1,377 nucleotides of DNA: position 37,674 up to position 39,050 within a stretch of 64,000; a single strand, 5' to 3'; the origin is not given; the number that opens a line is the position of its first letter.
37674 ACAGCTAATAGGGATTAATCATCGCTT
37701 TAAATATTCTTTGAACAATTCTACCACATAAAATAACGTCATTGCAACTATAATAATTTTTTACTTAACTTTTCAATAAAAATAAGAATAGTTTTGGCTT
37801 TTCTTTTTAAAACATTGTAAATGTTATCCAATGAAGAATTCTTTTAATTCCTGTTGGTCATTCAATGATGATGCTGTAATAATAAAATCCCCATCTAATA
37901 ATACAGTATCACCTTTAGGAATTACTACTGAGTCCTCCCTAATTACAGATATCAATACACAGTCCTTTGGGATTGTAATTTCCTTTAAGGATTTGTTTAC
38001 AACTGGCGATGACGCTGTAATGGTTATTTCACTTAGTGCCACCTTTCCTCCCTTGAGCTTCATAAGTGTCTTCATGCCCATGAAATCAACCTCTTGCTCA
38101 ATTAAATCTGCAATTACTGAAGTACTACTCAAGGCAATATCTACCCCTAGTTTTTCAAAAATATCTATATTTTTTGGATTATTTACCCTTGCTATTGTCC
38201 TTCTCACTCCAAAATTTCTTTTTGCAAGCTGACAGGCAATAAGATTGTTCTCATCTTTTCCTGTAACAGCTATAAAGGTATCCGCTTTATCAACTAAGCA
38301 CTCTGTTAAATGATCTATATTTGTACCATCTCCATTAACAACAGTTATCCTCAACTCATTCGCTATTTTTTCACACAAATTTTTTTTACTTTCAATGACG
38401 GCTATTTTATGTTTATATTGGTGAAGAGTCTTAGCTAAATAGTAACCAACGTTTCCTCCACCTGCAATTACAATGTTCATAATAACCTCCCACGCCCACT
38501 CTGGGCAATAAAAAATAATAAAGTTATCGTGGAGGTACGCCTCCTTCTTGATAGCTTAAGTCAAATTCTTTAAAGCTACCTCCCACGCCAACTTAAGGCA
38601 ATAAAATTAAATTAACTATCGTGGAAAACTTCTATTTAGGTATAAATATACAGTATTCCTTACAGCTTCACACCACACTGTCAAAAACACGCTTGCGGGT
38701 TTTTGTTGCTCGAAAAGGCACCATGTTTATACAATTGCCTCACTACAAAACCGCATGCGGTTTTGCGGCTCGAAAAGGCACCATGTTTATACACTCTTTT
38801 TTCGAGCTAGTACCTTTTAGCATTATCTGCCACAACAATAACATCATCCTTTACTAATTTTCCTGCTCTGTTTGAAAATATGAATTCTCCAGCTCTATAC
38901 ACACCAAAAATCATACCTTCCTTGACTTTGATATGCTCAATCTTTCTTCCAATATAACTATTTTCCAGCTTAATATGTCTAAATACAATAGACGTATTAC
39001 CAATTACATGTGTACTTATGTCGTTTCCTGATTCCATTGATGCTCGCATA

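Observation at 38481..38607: A roughly 30-nt hairpin+Shine-Dalgarno module is pasted directly in front of the start codons of at least five unrelated genes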

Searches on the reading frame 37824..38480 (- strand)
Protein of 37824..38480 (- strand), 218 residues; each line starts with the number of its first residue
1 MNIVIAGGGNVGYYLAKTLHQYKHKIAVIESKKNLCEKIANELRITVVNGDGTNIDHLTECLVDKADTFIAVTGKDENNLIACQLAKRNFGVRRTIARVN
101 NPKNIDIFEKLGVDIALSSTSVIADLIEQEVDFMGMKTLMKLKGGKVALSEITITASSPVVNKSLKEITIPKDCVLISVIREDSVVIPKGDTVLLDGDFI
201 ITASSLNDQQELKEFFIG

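Call 10: find_encoding_contigs(protein=window:37824-38480:-, flank=10000, max_places=10)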
Protein window:37824-38480:- (218 aa): 8 contigs read that carry it; 5 places shown.
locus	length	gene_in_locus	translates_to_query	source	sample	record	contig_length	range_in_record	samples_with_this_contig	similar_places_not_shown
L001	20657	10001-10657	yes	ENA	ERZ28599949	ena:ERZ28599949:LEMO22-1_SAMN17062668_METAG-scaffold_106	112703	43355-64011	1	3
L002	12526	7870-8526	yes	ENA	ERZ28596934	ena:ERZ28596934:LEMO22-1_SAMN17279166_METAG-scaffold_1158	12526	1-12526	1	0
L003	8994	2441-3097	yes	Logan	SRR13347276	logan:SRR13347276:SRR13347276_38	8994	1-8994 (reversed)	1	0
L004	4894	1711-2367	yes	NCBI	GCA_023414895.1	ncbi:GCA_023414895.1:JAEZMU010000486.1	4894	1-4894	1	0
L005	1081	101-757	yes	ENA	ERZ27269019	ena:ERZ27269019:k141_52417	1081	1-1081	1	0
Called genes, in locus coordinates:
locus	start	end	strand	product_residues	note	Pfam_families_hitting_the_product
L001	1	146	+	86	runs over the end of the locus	PF03692:CxxCxxCC (weak)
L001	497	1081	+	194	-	PF01965:DJ-1_PfpI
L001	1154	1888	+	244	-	PF00106:adh_short, PF08659:KR, PF23441:SDR (weak), PF13561:adh_short_C2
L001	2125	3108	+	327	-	PF01544:CorA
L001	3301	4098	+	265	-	PF06790:UPF0259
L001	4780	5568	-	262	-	-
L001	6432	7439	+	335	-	PF01699:Na_Ca_ex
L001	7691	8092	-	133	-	PF14276:DUF4363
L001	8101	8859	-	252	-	PF04239:DUF421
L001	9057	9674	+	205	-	PF02254:TrkA_N, PF03435:Sacchrp_dh_NADP (weak), PF13241:NAD_binding_7 (weak)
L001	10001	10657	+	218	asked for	PF02254:TrkA_N, PF02080:TrkA_C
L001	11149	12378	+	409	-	PF00579:tRNA-synt_1b, PF22421:SYY_C-terminal, PF01479:S4 (weak)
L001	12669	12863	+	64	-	-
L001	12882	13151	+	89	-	PF07875:Coat_F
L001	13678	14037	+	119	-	PF00275:EPSP_synthase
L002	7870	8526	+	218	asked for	PF02254:TrkA_N, PF02080:TrkA_C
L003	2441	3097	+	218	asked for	PF02254:TrkA_N, PF02080:TrkA_C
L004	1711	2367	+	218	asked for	PF02254:TrkA_N, PF02080:TrkA_C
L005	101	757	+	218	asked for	PF02254:TrkA_N, PF02080:TrkA_C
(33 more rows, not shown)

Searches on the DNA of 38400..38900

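Call 11: search_rna_families(source=window, start=38400, end=38900, threshold=evalue, max_evalue=10)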
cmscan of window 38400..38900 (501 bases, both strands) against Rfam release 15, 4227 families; matches with E-value up to 10: 5.
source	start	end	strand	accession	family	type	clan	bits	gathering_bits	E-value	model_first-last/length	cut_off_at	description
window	38492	38567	+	RF01655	ceN84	Gene; snRNA; snoRNA; HACA-box;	-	15.7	80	7.7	1-130/130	no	Caenorhabditis snoRNA ceN84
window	38624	38739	+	RF02634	EF3314_EF3315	Gene; sRNA;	-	15.1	100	0.5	1-141/141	no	Enterococcus sRNA EF3314_EF3315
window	38590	38706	+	RF01400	istR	Gene; antitoxin;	-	14.3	45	2.4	1-130/130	no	istR Hfq binding RNA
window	38578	38636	-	RF04063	MIR2629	Gene; miRNA;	-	12.7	60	5.1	1-66/66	no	MIR2629 microRNA precursor family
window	38456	38554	-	RF01906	HOTAIR_3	Gene; lncRNA;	-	10.9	80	7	1-98/98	no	HOTAIR conserved region 3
